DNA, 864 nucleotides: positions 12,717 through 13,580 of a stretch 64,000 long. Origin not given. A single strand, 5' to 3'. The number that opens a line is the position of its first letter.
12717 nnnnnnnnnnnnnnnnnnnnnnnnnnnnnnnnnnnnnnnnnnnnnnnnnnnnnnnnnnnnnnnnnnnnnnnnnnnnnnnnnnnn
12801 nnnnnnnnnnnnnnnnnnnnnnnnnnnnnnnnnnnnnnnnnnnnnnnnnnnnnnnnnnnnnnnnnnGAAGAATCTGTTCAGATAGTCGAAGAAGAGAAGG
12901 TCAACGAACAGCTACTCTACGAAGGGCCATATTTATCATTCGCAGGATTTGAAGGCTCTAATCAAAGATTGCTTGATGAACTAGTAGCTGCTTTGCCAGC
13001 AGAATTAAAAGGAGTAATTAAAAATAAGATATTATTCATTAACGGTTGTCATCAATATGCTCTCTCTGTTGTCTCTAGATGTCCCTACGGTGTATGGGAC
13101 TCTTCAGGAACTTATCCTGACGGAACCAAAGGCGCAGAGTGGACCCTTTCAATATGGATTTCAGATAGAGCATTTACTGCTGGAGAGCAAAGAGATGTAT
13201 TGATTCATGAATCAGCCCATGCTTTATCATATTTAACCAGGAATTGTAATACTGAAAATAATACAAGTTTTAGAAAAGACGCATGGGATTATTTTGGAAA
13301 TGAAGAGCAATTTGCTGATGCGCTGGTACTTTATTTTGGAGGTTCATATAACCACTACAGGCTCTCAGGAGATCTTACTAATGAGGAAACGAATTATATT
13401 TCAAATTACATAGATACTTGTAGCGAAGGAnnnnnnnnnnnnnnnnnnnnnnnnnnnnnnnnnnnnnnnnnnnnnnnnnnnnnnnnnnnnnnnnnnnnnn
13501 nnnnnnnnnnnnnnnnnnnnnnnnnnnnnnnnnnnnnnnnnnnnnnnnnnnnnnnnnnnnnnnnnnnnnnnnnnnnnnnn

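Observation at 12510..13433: Stalked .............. protease resembles PPEP-1/ATLF-type adhesin-shedding enzymes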

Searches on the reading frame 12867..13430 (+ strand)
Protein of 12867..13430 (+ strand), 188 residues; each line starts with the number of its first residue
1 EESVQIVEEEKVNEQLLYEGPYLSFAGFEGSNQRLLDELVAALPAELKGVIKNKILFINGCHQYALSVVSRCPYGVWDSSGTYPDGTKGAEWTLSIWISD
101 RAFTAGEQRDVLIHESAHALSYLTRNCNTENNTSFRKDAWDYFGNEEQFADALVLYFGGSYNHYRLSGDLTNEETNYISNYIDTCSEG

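Call 18: search_protein_representatives(protein=window:12867-13430:+)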
Query: 188 residues. Proteins with E-value up to 0.001 (for the whole library): 62; up to 1e-10: 40; up to 1e-30: 11. The best 62 are listed.
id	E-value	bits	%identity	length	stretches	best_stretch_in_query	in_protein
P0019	2.7e-93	327.4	81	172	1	17-187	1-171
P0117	6.5e-68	244.6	60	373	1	17-186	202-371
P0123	2.6e-60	219.8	55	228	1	13-186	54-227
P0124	4.8e-54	199.4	49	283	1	8-186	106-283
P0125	2.7e-35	138.2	42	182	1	24-185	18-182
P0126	5.4e-35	137.3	41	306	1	23-186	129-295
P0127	3.8e-34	134.5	45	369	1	1-180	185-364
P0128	4.6e-33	131.0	42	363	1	24-185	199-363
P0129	1.3e-32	129.5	42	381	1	24-185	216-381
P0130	2.4e-32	128.6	47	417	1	25-169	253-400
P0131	1.5e-31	126.0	67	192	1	16-105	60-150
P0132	3.8e-30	121.5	42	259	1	24-185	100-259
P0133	6.4e-30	120.7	61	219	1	13-105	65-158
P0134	1.1e-29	119.9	68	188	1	2-85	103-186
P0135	1.3e-29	119.7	43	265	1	25-165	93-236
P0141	4.6e-22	95.1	40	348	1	17-173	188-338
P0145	2.2e-18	83.1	41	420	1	23-180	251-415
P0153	6.0e-15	71.9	37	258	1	29-178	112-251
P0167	4.1e-08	49.6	30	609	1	21-131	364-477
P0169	1.1e-07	48.2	30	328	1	25-179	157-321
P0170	1.9e-07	47.4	35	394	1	25-135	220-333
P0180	1.3e-04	38.2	33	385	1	24-131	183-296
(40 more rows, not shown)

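Call 20: search_protein_families(library=pfam, proteins=[P0127, P0128, P0130, P0141, P0145, P0153, P0167, P0169, P0170, P0180], max_evalue=0.1)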
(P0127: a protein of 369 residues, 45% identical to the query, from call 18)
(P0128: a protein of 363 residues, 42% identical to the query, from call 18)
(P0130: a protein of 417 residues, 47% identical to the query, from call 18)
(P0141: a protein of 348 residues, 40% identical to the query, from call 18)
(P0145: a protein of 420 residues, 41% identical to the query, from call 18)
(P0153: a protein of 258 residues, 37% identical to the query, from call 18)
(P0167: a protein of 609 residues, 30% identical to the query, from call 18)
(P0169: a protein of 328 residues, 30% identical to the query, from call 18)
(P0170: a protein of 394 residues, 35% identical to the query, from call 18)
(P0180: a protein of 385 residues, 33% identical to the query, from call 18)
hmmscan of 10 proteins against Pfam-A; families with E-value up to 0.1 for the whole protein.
P0127 (369 aa): 0 families

P0128 (363 aa): 0 families

P0130 (417 aa): 0 families

P0141 (348 aa): 0 families

P0145 (420 aa): 0 families

P0153 (258 aa): 0 families

P0167 (609 aa): 3 families
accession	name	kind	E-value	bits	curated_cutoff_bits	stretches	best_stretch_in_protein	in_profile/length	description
PF05362.19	Lon_C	-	0.0016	18.5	21.1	1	221-306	89-172/205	Lon protease (S16) C-terminal proteolytic domain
PF12812.13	PDZ_1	-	0.0049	17.3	28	1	136-178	31-72/78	PDZ-like domain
PF13180.12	PDZ_2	-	0.019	15.7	27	1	138-191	13-67/80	PDZ domain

P0169 (328 aa): 1 family
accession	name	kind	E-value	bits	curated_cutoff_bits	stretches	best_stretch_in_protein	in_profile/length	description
PF20368.3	DUF6663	-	0.055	13.3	27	1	38-92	42-98/243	Family of unknown function (DUF6663)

P0170 (394 aa): 1 family
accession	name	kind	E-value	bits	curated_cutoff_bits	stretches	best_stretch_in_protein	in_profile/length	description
PF01471.23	PG_binding_1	-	0.0005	20.6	23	0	156-186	26-56/57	Putative peptidoglycan binding domain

P0180 (385 aa): 0 families

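Call 21: predict_structure(alignment_id=A1)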
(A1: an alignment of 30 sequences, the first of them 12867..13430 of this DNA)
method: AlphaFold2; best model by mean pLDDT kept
length: 188 residues; sequences in the alignment: 30
mean_pLDDT: 85.5   pTM: 0.82
mean pLDDT of the five models: 85.5, 84.6, 84.5, 84.2, 83.5
residues with pLDDT >= 90: 115; 70-90: 42; 50-70: 15; < 50: 16
segments of 3 or more residues with pLDDT < 50: 1-15
pLDDT, mean of each block of 10 residues (from residue 1): 45 53 85 95 92 89 90 92 68 82 97 96 91 91 95 96 89 96 83
secondary structure, 60 per line:
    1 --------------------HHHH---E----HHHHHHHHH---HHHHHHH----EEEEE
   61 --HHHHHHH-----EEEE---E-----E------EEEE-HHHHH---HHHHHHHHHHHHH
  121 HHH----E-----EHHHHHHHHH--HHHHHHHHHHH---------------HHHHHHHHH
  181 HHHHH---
elements in order: H21-24 H33-41 H45-51 E56-60 H63-69 E75-78 E95-98 H100-104 H108-123 H135-143 H146-156 H172-185

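Call 23: fold_search(model_id=the predicted structure, library=pdb)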
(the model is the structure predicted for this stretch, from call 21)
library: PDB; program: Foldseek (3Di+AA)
matches with E <= 10: 115; with E <= 0.001: 0
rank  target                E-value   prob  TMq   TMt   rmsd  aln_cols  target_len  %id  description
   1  1pwu_A                1.1e-02  0.87  0.36  0.12  10.1       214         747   14  Crystal Structure of Anthrax Lethal Factor complexed with (3-(N-hydroxycarboxamido)-2-isobutylpropanoyl-Trp-methylamid (released 2004-02-03)
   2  4gf1_A                1.5e-02  0.69  0.31  0.15  10.1       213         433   14  Crystal Structure of Certhrax (released 2012-09-26)
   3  4gf1_B                2.8e-02  0.69  0.33  0.16  10.3       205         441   12  Crystal Structure of Certhrax (released 2012-09-26)
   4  4fxq_A                2.8e-02  0.63  0.31  0.16  10.1       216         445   13  Full-length Certhrax toxin from Bacillus cereus in complex with Inhibitor P6 (released 2012-09-26)
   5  1pwp_A                4.0e-02  0.57  0.34  0.12  10.6       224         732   12  Crystal Structure of the Anthrax Lethal Factor complexed with Small Molecule Inhibitor NSC 12155 (released 2004-01-13)
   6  1pww_B                4.8e-02  0.54  0.33  0.12  10.3       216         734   12  Crystal structure of Anthrax Lethal Factor active site mutant protein complexed with an optimised peptide substrate in (released 2004-01-27)
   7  1pwp_B                7.7e-02  0.47  0.32  0.11   9.9       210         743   11  Crystal Structure of the Anthrax Lethal Factor complexed with Small Molecule Inhibitor NSC 12155 (released 2004-01-13)
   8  1pwu_B                8.7e-02  0.47  0.34  0.12  10.2       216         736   12  Crystal Structure of Anthrax Lethal Factor complexed with (3-(N-hydroxycarboxamido)-2-isobutylpropanoyl-Trp-methylamid (released 2004-02-03)
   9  1j7n_A                9.8e-02  0.44  0.34  0.12   8.9       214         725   13  Anthrax Toxin Lethal factor (released 2001-11-07)
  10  1pww_A                9.8e-02  0.44  0.34  0.12  10.4       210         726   13  Crystal structure of Anthrax Lethal Factor active site mutant protein complexed with an optimised peptide substrate in (released 2004-01-27)
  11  8exs_A                1.3e-01  0.38  0.30  0.12  11.4       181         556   13  Cryo-EM structure of S. aureus BlaR1 F284A mutant (released 2023-01-11)
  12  1zxv_A                1.5e-01  0.38  0.34  0.12  10.2       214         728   14  X-Ray Crystal Structure of the Anthrax Lethal Factor Bound to a Small Molecule Inhibitor, BI-MFM3, 3-{5-[5-(4-Chloro-p (released 2005-07-05)
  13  1pwv_A                1.8e-01  0.33  0.34  0.11  10.7       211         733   14  Crystal structure of Anthrax Lethal Factor wild-type protein complexed with an optimised peptide substrate. (released 2004-02-03)
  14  8exq_A                2.4e-01  0.33  0.32  0.12  10.4       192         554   10  Cryo-EM structure of S. aureus BlaR1 with C1 symmetry (released 2023-01-11)
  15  1xm5_C                3.8e-01  0.30  0.32  0.38   7.9       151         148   13  Crystal structure of metal-dependent hydrolase ybeY from E. coli, Pfam UPF0054 (released 2004-10-12)
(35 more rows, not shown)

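Call 27: search_solved_structures(query=A2, max_evalue=10, show_alignments=4)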
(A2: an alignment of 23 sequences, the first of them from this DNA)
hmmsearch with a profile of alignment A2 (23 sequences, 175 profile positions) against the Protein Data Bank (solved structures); distinct sequences matched with E-value up to 10: 19.
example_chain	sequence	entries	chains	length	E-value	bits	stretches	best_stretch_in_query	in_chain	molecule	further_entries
6r52_A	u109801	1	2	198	0.0072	19.3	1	56-149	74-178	Pro-Pro endopeptidase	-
2n6j_A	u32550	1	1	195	0.011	18.8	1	74-150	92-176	Zinc metalloprotease Zmp1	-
5n12_A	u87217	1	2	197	0.011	18.7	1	74-150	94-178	Pro-Pro endopeptidase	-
5a0p_A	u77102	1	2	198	0.011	18.7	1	74-149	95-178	ZINC METALLOPROTEASE ZMP1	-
6r53_A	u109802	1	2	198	0.013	18.5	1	74-149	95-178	Pro-Pro endopeptidase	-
6r56_A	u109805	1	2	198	0.017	18.1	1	63-149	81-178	Pro-Pro endopeptidase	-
6r55_A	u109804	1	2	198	0.019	18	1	74-149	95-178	Pro-Pro endopeptidase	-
6r5a_A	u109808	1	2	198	0.02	17.9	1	83-149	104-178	Pro-Pro endopeptidase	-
6r54_A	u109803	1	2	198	0.028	17.4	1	74-149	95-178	Pro-Pro endopeptidase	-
5c53_B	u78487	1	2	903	0.088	15.8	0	28-71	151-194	Pol gamma B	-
9g0j_A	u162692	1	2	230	0.14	15.2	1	97-150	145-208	ATLF-like domain-containing protein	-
6r59_A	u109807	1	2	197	0.39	13.7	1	74-150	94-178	Pro-Pro endopeptidase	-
5a0x_A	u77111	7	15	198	0.39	13.7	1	74-149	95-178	ZINC METALLOPROTEASE ZMP1 | Pro-Pro endopeptidase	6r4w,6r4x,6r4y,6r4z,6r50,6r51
5a0r_A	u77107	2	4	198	0.4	13.7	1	74-149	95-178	ZINC METALLOPROTEASE ZMP1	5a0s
6r5c_A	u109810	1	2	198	0.7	12.9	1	83-149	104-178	Pro-Pro endopeptidase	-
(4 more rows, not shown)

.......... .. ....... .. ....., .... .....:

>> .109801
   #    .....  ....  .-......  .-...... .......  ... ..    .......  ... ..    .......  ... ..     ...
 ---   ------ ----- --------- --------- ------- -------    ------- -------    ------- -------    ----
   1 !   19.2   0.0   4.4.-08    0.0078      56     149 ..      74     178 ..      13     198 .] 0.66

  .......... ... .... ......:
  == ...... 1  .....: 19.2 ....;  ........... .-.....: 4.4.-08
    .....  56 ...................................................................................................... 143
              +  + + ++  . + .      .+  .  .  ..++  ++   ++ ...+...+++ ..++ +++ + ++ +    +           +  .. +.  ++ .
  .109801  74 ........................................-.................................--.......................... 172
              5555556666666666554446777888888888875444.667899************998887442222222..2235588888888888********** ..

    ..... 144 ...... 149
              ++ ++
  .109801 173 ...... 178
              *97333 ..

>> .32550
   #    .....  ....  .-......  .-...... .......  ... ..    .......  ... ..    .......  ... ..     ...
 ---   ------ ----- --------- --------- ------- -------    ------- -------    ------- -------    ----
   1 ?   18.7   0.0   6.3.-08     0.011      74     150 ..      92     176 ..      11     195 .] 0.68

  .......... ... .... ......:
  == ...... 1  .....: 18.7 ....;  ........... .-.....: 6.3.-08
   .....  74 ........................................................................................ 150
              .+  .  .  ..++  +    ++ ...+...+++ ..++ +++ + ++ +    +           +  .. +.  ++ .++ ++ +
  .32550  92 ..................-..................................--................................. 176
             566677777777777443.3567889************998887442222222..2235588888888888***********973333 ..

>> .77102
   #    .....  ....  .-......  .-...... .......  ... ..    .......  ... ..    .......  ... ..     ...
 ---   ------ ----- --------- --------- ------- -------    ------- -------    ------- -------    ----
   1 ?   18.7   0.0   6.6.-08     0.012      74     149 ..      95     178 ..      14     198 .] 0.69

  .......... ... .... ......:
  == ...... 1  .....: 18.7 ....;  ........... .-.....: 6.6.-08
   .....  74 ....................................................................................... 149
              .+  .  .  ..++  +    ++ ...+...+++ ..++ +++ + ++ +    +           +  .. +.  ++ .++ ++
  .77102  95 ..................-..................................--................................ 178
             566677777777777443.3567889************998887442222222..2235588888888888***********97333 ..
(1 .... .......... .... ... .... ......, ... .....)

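Call 28: search_protein_families(library=pfam, alignment_id=A2, max_evalue=10)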
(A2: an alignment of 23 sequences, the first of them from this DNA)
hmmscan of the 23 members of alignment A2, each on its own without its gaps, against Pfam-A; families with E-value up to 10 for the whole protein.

A. member 1, seq(175 aa): 3 families
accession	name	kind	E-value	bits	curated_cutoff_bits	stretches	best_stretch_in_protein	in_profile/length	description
PF10263.15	SprT-like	-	0.025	14.9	25.6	1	91-115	57-82/108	SprT-like family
PF06114.19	Peptidase_M78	-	0.18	12.1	22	1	60-124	12-71/123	IrrE N-terminal-like domain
PF14891.12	Peptidase_M91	-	0.19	12.5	25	1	96-137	93-134/176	Effector protein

B. families by the number of members that match (of 23 scanned): 14 families
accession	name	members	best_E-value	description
PF10263.15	SprT-like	8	0.014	SprT-like family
PF09768.15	Peptidase_M76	2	0.091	Peptidase M76 family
PF04450.18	BSP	2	0.14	Peptidase of plants and bacteria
PF14891.12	Peptidase_M91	2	0.16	Effector protein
PF24488.1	DUF7584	1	0.079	Domain of unknown function (DUF7584)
PF14247.12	DUF4344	1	0.12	Putative metallopeptidase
PF23121.1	SPOC_AIPP2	1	0.12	AIPP2, SPOC-like domain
PF07737.17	ATLF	1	0.13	Anthrax toxin lethal factor, N- and C-terminal domain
PF06633.16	DUF1155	1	0.17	Protein of unknown function (DUF1155)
PF06114.19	Peptidase_M78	1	0.18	IrrE N-terminal-like domain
PF17868.7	AAA_lid_8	1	0.19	AAA lid domain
PF18242.7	LupA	1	0.19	Legionella ubiquitin-specific protease A domain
PF15887.11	Peptidase_Mx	1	0.22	Putative zinc-binding metallo-peptidase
PF11092.13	Alveol-reg_P311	1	0.25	Neuronal protein 3.1 (p311)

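Call 36: find_encoding_contigs(protein=P0130, flank=8000, max_places=3)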
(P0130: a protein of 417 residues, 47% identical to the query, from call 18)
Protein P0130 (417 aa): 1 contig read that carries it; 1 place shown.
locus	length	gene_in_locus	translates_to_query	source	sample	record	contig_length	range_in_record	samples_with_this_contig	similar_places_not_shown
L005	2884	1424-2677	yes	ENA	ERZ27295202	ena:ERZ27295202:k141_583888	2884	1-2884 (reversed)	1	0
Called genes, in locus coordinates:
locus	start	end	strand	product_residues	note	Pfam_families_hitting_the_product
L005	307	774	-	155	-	-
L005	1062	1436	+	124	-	-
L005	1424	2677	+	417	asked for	-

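Call 37: find_encoding_contigs(protein=P0145, flank=8000, max_places=3)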
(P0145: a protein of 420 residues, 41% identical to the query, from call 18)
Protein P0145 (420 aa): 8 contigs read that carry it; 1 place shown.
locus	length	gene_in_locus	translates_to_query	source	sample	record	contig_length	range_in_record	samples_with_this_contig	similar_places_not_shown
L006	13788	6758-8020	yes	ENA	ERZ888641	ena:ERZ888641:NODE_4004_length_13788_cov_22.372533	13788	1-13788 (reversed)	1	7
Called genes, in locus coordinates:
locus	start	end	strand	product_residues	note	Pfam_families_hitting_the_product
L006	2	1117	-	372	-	?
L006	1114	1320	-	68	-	-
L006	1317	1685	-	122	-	-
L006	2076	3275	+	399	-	PF01131:Topoisom_bac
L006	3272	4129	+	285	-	PF03734:YkuD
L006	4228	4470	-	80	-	-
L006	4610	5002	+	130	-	-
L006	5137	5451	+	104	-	-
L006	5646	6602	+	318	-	-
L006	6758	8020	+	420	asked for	-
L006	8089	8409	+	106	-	-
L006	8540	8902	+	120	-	PF11171:DUF2958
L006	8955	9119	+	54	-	-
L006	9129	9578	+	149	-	-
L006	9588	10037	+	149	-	-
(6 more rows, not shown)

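Call 40: find_related_loci(query=A3, collection=genome_contigs, flank=10000)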
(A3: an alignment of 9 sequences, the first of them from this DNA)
Query A3 (175 aa) in genome_contigs; peptide patterns used: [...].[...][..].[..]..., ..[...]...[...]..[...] (x = any residue, [..] = any of these).
221 stretches matched a pattern; 51 encode a relative of the query (tblastn E <= 1e-3); 50 distinct loci.
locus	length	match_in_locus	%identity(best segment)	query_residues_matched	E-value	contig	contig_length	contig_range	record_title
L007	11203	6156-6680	96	1-175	2e-116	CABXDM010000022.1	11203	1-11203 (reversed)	MAG: uncultured Candidatus Actinomarina sp. isolate AG-313-L19 genome assembly, contig: AG-313-L19_NODE_22, whole genome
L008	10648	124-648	94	1-175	6e-113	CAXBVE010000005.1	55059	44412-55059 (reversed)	MAG TPA_asm: uncultured Candidatus Actinomarinales bacterium isolate SRR3724566_metabat2_9 genome assembly, contig: ERZ4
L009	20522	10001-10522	91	1-174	5e-108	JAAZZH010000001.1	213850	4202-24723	MAG: Actinomycetota bacterium isolate bin97s NODE_1_length_213850_cov_10.142441, whole genome shotgun sequence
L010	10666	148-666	78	1-173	1e-92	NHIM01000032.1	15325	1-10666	MAG: Acidimicrobiaceae bacterium TMED189 134641, whole genome shotgun sequence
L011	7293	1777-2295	68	1-173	3e-84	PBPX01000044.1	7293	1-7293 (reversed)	MAG: Actinomycetota bacterium isolate RS345 26202, whole genome shotgun sequence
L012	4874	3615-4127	69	3-173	2e-82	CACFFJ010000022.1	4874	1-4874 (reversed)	uncultured Candidatus Actinomarina sp. isolate AG-410-G16 genome assembly, contig: AG-410-G16_NODE_23, whole genome shot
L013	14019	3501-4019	67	1-173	2e-82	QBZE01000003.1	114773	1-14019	OCS155 cluster bacterium AG-333-G23 Ga0171668_103, whole genome shotgun sequence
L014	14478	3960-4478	66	1-173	5e-82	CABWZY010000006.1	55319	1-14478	MAG: uncultured Candidatus Actinomarina sp. isolate AG-313-C18 genome assembly, contig: AG-313-C18_NODE_6, whole genome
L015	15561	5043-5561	66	1-173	9e-82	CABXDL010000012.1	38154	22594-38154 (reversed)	MAG: uncultured Candidatus Actinomarina sp. isolate AG-313-L14 genome assembly, contig: AG-313-L14_NODE_12, whole genome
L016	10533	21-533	67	3-173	4e-80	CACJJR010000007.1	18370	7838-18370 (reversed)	uncultured Candidatus Actinomarina sp. isolate AG-447-I21 genome assembly, contig: AG-447-I21_NODE_7, whole genome shotg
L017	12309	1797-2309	65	3-173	2e-79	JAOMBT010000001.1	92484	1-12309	Acidimicrobiaceae bacterium isolate AH-558-F08 AH-558-F08_NODE_1, whole genome shotgun sequence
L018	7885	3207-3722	64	1-172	7e-79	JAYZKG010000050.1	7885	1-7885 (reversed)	MAG: Actinomycetota bacterium isolate XB_MAG278 DB_MAG278_0050, whole genome shotgun sequence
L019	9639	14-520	65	5-173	2e-78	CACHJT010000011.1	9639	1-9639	uncultured Candidatus Actinomarina sp. isolate AG-911-M23 genome assembly, contig: AG-911-M23_NODE_12, whole genome shot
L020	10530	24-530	64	5-173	1e-78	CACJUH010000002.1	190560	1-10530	uncultured Candidatus Actinomarina sp. isolate AG-447-P23 genome assembly, contig: AG-447-P23_NODE_2, whole genome shotg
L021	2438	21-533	65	3-173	9e-80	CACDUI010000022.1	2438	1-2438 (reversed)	uncultured Candidatus Actinomarina sp. isolate AG-390-E09 genome assembly, contig: AG-390-E09_NODE_22, whole genome shot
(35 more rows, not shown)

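Call 74: search_protein_families(library=phrogs, alignment_id=A2, max_evalue=1)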
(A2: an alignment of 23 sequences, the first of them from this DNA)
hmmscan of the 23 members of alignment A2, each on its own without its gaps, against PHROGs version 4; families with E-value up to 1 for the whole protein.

A. member 1, seq(175 aa): 0 families

B. families by the number of members that match (of 23 scanned): 10 families
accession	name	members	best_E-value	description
phrog_6361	-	2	0.011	-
phrog_1365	-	2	0.26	-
phrog_17423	-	1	0.034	-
phrog_37503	-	1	0.068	-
phrog_32140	-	1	0.18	-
phrog_24399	-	1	0.2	-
phrog_4415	-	1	0.2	peptidase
phrog_1006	-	1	0.24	-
phrog_31037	-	1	0.25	-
phrog_20359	-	1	0.27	-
